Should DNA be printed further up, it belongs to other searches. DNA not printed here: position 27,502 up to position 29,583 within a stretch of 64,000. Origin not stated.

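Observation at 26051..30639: Envelope-modification module: OMP barrel + NodB deacetylase fused to MprF-like flippase-type TM domain + GT4 glycosyltransferase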

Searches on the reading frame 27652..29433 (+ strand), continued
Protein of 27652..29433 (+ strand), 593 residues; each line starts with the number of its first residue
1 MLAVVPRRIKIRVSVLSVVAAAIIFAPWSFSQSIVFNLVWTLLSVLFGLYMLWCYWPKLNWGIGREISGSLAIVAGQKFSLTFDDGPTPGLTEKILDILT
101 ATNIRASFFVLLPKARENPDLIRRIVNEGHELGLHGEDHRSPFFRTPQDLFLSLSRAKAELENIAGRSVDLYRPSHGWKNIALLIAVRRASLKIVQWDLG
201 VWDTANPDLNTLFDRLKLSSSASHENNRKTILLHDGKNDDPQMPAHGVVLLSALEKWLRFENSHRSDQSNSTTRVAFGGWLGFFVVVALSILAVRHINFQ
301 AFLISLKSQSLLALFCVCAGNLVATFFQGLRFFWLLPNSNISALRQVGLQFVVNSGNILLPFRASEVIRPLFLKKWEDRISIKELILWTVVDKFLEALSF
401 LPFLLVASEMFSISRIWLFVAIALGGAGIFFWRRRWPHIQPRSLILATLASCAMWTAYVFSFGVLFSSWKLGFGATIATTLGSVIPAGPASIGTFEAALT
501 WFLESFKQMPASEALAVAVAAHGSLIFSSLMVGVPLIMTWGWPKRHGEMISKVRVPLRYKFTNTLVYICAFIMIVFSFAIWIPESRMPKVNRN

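Call 51: predict_structure(alignment_id=A1)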
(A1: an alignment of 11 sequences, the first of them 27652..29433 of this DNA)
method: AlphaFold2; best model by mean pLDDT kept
length: 593 residues; sequences in the alignment: 11
mean_pLDDT: 76.0   pTM: 0.51
mean pLDDT of the five models: 76.0, 75.4, 73.1, 72.7, 72.1
residues with pLDDT >= 90: 180; 70-90: 236; 50-70: 103; < 50: 74
segments of 3 or more residues with pLDDT < 50: 1-6, 237-240, 266-279, 545-593
pLDDT, mean of each block of 10 residues (from residue 1): 44 62 60 72 76 71 69 77 87 93 91 92 95 81 74 93 95 84 90 87 70 80 62 65 70 89 54 44 56 63 83 93 96 86 92 84 68 82 86 88 90 78 76 75 92 96 94 93 69 83 91 89 90 85 48 35 39 38 36 30
secondary structure, 60 per line:
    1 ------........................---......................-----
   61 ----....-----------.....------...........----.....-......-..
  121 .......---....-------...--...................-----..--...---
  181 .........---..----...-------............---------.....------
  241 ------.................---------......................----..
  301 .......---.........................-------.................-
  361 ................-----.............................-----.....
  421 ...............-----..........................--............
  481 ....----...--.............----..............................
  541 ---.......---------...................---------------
elements in order: H7-30 H34-55 E80-84 H91-101 E106-110 H112-117 H119-127 E131-134 H147-165 H181-189 E199-201 H209-220 E230-234 H247-263 H273-294 H299-307 H311-335 H343-359 H361-376 H382-410 H416-435 H441-466 H469-484 H494-506 H511-540 H544-550 H560-578

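Call 52: search_protein_representatives(alignment_id=A1)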
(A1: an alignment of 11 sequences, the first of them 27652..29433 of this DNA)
Query: 11 sequences, 571 profile positions. Proteins with E-value up to 0.001 (for the whole library): 62235; up to 1e-10: 32548; up to 1e-30: 621. The best 150 are listed.
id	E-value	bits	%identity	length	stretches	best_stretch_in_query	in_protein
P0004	2.4e-267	904.6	-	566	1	5-565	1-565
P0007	1.2e-239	813.2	-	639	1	2-560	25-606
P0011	1.9e-238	809.2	-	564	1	2-567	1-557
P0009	2.5e-224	762.6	-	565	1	2-562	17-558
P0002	4.0e-115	402.0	-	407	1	188-566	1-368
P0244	4.0e-113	395.4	-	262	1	5-263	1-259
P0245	2.2e-106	373.2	-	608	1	80-508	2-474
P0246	9.8e-97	341.3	-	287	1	3-268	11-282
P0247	1.8e-88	314.0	-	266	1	3-264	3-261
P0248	1.7e-86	307.5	-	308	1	273-557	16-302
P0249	1.7e-85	304.2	-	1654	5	75-247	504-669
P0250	4.0e-85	303.0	-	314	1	2-269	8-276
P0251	6.4e-85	302.3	-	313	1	269-559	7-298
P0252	7.1e-85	302.1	-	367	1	239-561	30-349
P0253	8.6e-81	288.7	-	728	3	79-263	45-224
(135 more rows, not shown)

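Call 55: fold_search(model_id=the predicted structure, library=pdb)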
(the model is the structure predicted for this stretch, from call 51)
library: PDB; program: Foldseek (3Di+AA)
matches with E <= 10: 1128; with E <= 0.001: 57
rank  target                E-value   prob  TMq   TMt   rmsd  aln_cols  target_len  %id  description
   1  7fbw                  5.7e-11  1.00  0.28  0.85   4.7       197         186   28  Acetylxylan esterase from Caldanaerobacter subterraneus subsp. tengcongensis (released 2021-10-27)
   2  6h8l_B                1.4e-09  1.00  0.28  0.75   2.5       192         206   26  Structure of peptidoglycan deacetylase PdaC from Bacillus subtilis (released 2019-11-13)
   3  4l1g_A                1.6e-09  1.00  0.31  0.79   4.3       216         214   24  Crystal structure of the Bc1960 peptidoglycan N-acetylglucosamine deacetylase from Bacillus cereus (released 2014-06-04)
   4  4l1g_D                1.9e-09  1.00  0.30  0.77   3.3       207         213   25  Crystal structure of the Bc1960 peptidoglycan N-acetylglucosamine deacetylase from Bacillus cereus (released 2014-06-04)
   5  5o6y_A                2.2e-09  1.00  0.30  0.78   4.3       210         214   24  Crystal structure of the Bc1960 peptidoglycan N-acetylglucosamine deacetylase in complex with 4-naphthalen-1-yl-~{N}-o (released 2018-06-20)
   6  6h8n_A                2.4e-09  1.00  0.28  0.76   2.6       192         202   25  Structure of peptidoglycan deacetylase PdaC from Bacillus subtilis - mutant D285S (released 2019-11-13)
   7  6h8n_B                4.3e-09  1.00  0.28  0.76   5.7       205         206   24  Structure of peptidoglycan deacetylase PdaC from Bacillus subtilis - mutant D285S (released 2019-11-13)
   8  6hm9                  4.3e-09  1.00  0.28  0.59   5.7       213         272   18  Crystal structure of a BA3943 mutant,a CE4 family pseudoenzyme with restored enzymatic activity. (released 2019-10-09)
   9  6hpa                  5.1e-09  1.00  0.28  0.58   5.7       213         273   17  Crystal structure of a BA3943 mutant,a CE4 family pseudoenzyme (released 2019-10-09)
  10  7bkf                  5.8e-09  1.00  0.28  0.57   5.7       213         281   16  Crystal structure of WT BA3943, a CE4 family pseudoenzyme from Bacillus Anthracis (released 2021-05-19)
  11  2cc0_B                6.3e-09  1.00  0.27  0.78   3.0       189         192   24  Family 4 carbohydrate esterase from Streptomyces lividans in complex with acetate (released 2006-01-23)
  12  6h8l_A                7.2e-09  1.00  0.28  0.76   5.9       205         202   24  Structure of peptidoglycan deacetylase PdaC from Bacillus subtilis (released 2019-11-13)
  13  4m1b_A                7.5e-09  1.00  0.28  0.78   5.6       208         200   23  Structural Determination of BA0150, a Polysaccharide Deacetylase from Bacillus anthracis (released 2014-02-12)
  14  7ax7                  1.2e-08  1.00  0.26  0.73   7.1       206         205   20  Crystal structure of the Xyl-CE4 domain of a multidomain xylanase from the hindgut metagenome of Trinervitermes trinervo (released 2020-11-18)
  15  2cc0_A                1.3e-08  1.00  0.27  0.78   2.7       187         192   24  Family 4 carbohydrate esterase from Streptomyces lividans in complex with acetate (released 2006-01-23)
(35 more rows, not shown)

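Call 72: search_protein_families(library=pfam, proteins=[L010:4120-5631:+, L009:6331-7815:+, L009:8790-10043:-, L007:5417-6058:+, L013:7681-9240:+, L009:11448-11933:-], max_evalue=1)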
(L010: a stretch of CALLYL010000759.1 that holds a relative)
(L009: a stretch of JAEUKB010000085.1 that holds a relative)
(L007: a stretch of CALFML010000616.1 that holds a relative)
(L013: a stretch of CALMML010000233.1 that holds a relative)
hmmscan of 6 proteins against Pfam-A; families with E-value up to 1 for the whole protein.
L010:4120-5631:+ (503 aa): 1 family
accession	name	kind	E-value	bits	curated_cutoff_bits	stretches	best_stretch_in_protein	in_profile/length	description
PF25147.1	Ribophorin_II_C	-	0.065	14.3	27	1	253-338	11-96/99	Ribophorin_II, C-terminal domain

L009:6331-7815:+ (494 aa): 1 family
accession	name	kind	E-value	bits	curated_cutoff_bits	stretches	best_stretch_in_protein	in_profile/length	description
PF07714.23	PK_Tyr_Ser-Thr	-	0.32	10.7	23.1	0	68-210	52-194/258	Protein tyrosine and serine/threonine kinase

L009:8790-10043:- (417 aa): 1 family
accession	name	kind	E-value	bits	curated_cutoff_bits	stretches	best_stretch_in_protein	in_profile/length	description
PF03364.25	Polyketide_cyc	-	0.0062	17.2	23.4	1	285-385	12-107/126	Polyketide cyclase / dehydrase and lipid transport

L007:5417-6058:+ (213 aa): 0 families

L013:7681-9240:+ (519 aa): 1 family
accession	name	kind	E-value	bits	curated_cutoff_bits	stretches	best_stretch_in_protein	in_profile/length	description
PF01277.22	Oleosin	-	0.15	12.3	25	0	324-347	15-38/113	Oleosin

L009:11448-11933:- (161 aa): 2 families
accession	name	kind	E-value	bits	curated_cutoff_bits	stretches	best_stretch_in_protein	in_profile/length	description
PF13618.11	Gluconate_2-dh3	-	0.11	13.2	23.4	1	9-90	18-99/135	Gluconate 2-dehydrogenase subunit 3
PF03353.20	Lin-8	-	0.33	10.9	34.1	1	2-130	127-256/311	Ras-mediated vulval-induction antagonist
